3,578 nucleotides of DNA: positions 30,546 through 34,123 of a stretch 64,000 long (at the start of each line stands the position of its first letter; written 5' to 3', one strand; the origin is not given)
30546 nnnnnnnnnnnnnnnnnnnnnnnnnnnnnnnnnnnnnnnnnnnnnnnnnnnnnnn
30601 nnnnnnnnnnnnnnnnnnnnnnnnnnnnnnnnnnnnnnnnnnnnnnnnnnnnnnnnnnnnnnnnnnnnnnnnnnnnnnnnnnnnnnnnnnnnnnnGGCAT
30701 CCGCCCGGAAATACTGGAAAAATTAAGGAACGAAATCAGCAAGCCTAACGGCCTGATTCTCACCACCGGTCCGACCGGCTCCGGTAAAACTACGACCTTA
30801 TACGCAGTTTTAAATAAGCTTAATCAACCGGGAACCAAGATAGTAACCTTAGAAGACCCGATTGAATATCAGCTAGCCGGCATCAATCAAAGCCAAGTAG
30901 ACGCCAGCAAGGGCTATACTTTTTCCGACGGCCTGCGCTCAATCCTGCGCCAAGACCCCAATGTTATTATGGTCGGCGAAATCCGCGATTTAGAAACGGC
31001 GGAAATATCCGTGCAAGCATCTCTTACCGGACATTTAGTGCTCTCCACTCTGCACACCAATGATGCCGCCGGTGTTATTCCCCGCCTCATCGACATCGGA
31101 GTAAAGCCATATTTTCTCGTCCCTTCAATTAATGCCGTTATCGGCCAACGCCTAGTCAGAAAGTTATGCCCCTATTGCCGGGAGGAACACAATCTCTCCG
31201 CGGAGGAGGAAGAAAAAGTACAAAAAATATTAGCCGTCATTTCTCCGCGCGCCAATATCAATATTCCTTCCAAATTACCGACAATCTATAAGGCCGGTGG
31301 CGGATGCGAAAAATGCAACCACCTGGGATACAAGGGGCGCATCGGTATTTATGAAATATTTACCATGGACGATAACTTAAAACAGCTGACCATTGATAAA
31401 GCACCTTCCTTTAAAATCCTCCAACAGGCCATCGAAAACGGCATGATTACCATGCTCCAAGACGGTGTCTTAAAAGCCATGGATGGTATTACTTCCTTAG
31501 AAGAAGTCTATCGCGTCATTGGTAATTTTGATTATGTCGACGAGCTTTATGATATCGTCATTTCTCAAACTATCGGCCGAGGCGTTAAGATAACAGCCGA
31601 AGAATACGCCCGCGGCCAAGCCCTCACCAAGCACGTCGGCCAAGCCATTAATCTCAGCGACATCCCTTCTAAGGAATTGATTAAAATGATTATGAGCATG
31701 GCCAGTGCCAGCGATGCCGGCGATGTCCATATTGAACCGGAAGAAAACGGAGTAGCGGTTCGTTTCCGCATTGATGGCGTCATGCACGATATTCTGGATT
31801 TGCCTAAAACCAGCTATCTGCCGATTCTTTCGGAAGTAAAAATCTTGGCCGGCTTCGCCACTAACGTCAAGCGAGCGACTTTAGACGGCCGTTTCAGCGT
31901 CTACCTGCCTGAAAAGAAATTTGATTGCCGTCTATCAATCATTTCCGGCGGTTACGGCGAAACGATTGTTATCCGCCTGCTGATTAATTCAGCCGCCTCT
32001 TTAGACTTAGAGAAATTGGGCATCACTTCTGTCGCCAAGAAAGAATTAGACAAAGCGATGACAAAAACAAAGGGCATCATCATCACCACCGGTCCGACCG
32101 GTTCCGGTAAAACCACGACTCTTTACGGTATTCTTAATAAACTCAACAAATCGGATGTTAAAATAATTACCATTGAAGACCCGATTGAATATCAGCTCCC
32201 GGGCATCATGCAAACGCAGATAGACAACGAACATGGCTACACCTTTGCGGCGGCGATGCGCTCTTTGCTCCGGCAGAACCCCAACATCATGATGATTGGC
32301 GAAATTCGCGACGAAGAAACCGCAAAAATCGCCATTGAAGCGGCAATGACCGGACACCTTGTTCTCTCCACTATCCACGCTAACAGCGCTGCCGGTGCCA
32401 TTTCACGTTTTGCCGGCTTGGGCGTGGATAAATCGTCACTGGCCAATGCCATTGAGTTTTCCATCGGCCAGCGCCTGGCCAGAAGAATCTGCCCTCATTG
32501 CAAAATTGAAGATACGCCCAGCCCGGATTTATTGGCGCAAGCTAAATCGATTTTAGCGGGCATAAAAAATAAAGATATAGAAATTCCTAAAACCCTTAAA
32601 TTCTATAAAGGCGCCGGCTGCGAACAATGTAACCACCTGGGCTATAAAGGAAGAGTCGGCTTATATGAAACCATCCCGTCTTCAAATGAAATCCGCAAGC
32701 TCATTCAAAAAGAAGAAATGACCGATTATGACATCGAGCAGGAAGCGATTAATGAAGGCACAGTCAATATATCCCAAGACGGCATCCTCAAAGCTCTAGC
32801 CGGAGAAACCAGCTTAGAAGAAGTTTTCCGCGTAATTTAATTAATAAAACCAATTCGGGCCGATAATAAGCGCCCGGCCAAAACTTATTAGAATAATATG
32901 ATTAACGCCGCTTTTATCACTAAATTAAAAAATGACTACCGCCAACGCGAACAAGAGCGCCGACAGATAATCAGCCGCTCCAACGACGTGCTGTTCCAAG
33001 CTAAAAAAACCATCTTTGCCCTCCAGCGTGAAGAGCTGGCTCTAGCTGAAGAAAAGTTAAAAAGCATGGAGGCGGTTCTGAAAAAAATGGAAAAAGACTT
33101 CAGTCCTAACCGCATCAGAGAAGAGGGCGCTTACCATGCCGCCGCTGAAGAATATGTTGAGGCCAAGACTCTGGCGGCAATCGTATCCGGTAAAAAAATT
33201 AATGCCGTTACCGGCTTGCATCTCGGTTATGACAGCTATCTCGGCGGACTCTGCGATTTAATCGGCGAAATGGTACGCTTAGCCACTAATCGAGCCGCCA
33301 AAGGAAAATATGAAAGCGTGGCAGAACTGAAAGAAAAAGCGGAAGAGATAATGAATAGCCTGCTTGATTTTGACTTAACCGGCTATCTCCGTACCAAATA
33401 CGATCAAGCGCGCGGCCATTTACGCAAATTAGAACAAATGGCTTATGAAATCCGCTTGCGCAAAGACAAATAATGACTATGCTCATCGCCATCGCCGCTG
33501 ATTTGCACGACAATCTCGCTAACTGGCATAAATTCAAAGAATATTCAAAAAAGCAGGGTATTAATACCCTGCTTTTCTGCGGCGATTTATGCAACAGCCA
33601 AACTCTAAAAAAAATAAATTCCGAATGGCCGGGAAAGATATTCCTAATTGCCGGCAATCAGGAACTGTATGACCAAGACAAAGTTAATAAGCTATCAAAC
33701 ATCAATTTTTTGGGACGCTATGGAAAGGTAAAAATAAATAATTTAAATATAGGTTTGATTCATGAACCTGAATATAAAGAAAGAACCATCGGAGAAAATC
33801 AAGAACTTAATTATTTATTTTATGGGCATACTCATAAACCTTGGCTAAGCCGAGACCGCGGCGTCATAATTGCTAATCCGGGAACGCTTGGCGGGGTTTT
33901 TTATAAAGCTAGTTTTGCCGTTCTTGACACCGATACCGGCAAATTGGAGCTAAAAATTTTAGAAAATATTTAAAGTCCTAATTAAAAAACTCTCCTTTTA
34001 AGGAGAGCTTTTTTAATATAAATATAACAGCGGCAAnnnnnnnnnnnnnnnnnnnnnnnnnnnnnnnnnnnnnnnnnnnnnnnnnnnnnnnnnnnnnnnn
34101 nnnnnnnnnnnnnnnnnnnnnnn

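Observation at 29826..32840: Covalent tandem duplication of a PilB/GspE secretion ATPase (1004 aa)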

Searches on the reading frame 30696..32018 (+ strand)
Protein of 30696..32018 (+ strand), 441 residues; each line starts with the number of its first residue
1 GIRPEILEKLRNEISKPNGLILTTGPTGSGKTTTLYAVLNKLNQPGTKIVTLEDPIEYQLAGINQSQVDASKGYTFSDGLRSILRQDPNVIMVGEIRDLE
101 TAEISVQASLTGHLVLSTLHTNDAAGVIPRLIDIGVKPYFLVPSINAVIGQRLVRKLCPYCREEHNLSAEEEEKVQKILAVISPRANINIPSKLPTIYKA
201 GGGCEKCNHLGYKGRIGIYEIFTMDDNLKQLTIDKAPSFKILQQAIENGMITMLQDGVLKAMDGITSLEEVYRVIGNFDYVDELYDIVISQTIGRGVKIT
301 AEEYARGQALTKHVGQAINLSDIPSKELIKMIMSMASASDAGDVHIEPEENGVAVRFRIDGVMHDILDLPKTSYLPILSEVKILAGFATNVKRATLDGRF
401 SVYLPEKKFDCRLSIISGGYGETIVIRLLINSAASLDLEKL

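Call 74: predict_structure(alignment_id=A4)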
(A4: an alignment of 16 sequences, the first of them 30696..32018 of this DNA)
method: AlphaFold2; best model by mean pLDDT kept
length: 441 residues; sequences in the alignment: 16
mean_pLDDT: 78.9   pTM: 0.61
mean pLDDT of the five models: 78.9, 75.1, 62.1, 55.8, 52.4
residues with pLDDT >= 90: 118; 70-90: 223; 50-70: 74; < 50: 26
segments of 3 or more residues with pLDDT < 50: 55-57, 79-85, 285-294
pLDDT, mean of each block of 10 residues (from residue 1): 83 89 91 84 75 55 57 53 59 82 86 90 90 91 93 95 89 75 70 82 93 94 89 86 82 91 93 75 48 59 83 58 69 87 90 87 83 75 65 71 82 83 87 53 49
secondary structure, 60 per line:
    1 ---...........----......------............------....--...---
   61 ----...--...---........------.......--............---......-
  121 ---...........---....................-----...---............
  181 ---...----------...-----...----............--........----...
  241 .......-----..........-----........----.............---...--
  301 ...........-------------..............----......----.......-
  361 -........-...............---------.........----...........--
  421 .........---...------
elements in order: H4-14 E19-24 H31-42 E49-52 E65-67 H76-83 E90-96 H99-110 E114-119 H124-134 H138-144 E145-157 E163-165 H169-180 E197-199 E212-223 H226-233 H238-247 H253-262 H268-275 H280-292 E296-298 H301-311 H325-338 E343-348 E353-359 E362-369 H371-385 E395-403 E408-418 E421-429

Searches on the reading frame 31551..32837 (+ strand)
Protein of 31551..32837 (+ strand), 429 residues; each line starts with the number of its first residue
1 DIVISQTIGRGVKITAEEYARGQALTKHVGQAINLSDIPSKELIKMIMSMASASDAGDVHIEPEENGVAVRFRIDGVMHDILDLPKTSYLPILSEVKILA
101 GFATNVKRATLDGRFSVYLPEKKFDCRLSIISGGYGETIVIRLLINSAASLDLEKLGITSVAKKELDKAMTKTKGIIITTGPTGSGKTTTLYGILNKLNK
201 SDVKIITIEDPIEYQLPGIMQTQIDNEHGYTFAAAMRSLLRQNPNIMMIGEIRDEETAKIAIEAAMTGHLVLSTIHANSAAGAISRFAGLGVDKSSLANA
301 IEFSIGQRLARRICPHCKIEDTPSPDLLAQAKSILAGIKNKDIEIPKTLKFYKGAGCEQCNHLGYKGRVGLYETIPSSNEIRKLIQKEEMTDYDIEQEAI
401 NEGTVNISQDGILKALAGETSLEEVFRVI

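Call 20: search_solved_structures(query=window:31551-32837:+, max_evalue=1e-15, show_alignments=1)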
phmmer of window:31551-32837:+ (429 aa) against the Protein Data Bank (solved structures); distinct sequences matched with E-value up to 1e-15: 24.
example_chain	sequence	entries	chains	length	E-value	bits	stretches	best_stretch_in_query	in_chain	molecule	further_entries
6f8l_G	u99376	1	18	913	2.1e-91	309.9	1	15-426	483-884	Type IV pilus assembly protein PilF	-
5zfr_A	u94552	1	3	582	1.5e-90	307.2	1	36-428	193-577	Type IV pilus biogenesis ATPase PilB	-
5oiu_A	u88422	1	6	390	2.3e-90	306.5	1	35-426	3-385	Type IV pilus assembly protein PilF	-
6olj_C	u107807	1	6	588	5e-90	305.4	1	36-428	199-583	Type IV pilus biogenesis ATPase PilB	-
5it5_F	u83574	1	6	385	5.9e-90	305.1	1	41-426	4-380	ATP binding motif-containing protein PilF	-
6ejf_A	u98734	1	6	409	7.4e-90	304.8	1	41-426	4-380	Type IV pilus assembly protein PilF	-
5tsg_B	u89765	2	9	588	1.1e-89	304.2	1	36-428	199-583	Type IV pilus biogenesis ATPase PilB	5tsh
4pht_A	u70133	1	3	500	6.2e-89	301.8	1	36-428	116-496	General secretory pathway protein E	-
3jc8_Ba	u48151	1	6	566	6.9e-88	298.4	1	34-425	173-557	Type IV-A pilus assembly ATPase PilB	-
4kss_A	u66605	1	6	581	8.3e-85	288.2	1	36-428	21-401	Type II secretion system protein E, hemolysin-coregulated protein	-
4ksr_A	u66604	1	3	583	8.4e-85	288.2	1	36-428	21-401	Type II secretion system protein E, Hemolysin-coregulated protein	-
1p9r_A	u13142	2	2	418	9.1e-85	288.1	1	36-427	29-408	General secretion pathway protein E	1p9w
8dze_A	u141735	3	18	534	7.8e-30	107.2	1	152-392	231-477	BfpD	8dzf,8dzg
5fl3_A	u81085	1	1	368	1e-27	100.3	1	41-287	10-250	PILI RETRACTION PROTEIN PILT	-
3jvu_A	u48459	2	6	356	3.1e-27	98.7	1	52-290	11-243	Twitching mobility protein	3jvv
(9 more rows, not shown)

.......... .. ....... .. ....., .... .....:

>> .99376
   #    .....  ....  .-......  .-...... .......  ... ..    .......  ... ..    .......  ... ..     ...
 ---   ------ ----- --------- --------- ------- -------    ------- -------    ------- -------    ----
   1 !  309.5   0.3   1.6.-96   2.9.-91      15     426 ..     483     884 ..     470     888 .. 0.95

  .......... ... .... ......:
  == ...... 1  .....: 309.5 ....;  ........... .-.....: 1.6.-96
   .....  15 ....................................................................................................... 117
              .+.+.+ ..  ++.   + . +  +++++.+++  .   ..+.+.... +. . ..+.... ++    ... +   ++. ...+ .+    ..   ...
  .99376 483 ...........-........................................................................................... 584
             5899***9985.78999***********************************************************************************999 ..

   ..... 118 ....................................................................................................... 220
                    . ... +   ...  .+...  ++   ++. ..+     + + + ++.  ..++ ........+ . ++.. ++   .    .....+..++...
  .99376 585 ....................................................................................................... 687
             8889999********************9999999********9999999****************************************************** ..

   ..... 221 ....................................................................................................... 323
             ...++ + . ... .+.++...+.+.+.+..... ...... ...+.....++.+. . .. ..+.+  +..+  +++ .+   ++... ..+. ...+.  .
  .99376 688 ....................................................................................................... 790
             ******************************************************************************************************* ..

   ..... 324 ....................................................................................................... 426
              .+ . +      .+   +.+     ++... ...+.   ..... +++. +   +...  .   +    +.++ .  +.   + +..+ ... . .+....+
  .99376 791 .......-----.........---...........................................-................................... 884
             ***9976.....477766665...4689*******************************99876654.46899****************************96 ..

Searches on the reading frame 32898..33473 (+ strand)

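Call 8: search_protein_families(library=pfam, proteins=[window:32898-33473:+], max_evalue=0.001)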
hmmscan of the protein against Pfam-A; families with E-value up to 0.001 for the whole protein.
window:32898-33473:+ (191 aa): 1 family
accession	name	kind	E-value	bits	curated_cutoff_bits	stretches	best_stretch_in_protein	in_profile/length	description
PF01997.21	Translin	-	6.3e-19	69.2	25.9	1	20-189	2-205/205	Translin family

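Call 65: search_protein_families(library=ncbifam, proteins=[window:32898-33473:+], max_evalue=0.001)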
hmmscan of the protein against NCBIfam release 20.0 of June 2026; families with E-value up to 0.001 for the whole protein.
window:32898-33473:+ (191 aa): 6 families
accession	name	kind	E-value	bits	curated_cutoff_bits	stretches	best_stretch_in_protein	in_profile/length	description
NF011157.0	PRK14562.1-2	equivalog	8.9e-20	71.3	238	1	8-183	6-182/191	haloacid dehalogenase superfamily protein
NF011161.0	PRK14562.1-6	equivalog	1.2e-19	70.4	228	1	6-186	17-201/218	haloacid dehalogenase superfamily protein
NF011160.0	PRK14562.1-5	equivalog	1.3e-15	57.4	291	1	9-177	10-183/213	haloacid dehalogenase superfamily protein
NF011158.0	PRK14562.1-3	equivalog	2.7e-13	50.1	359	1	7-177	6-185/210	haloacid dehalogenase superfamily protein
NF011159.0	PRK14562.1-4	equivalog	1.7e-10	40.9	269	1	14-177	12-175/198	haloacid dehalogenase superfamily protein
NF011156.0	PRK14562.1-1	equivalog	2.8e-05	24.3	308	1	5-182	11-189/200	haloacid dehalogenase superfamily protein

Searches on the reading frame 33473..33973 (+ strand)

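Call 8: search_protein_families(library=pfam, proteins=[window:33473-33973:+], max_evalue=0.001)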
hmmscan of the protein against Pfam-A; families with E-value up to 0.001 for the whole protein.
window:33473-33973:+ (166 aa): 2 families
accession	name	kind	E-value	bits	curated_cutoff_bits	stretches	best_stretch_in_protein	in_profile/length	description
PF12850.12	Metallophos_2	-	1.5e-22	80.7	27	1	3-155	1-153/154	Calcineurin-like phosphoesterase superfamily domain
PF00149.33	Metallophos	-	4.9e-09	37.3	21.5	1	3-87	1-93/191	Calcineurin-like phosphoesterase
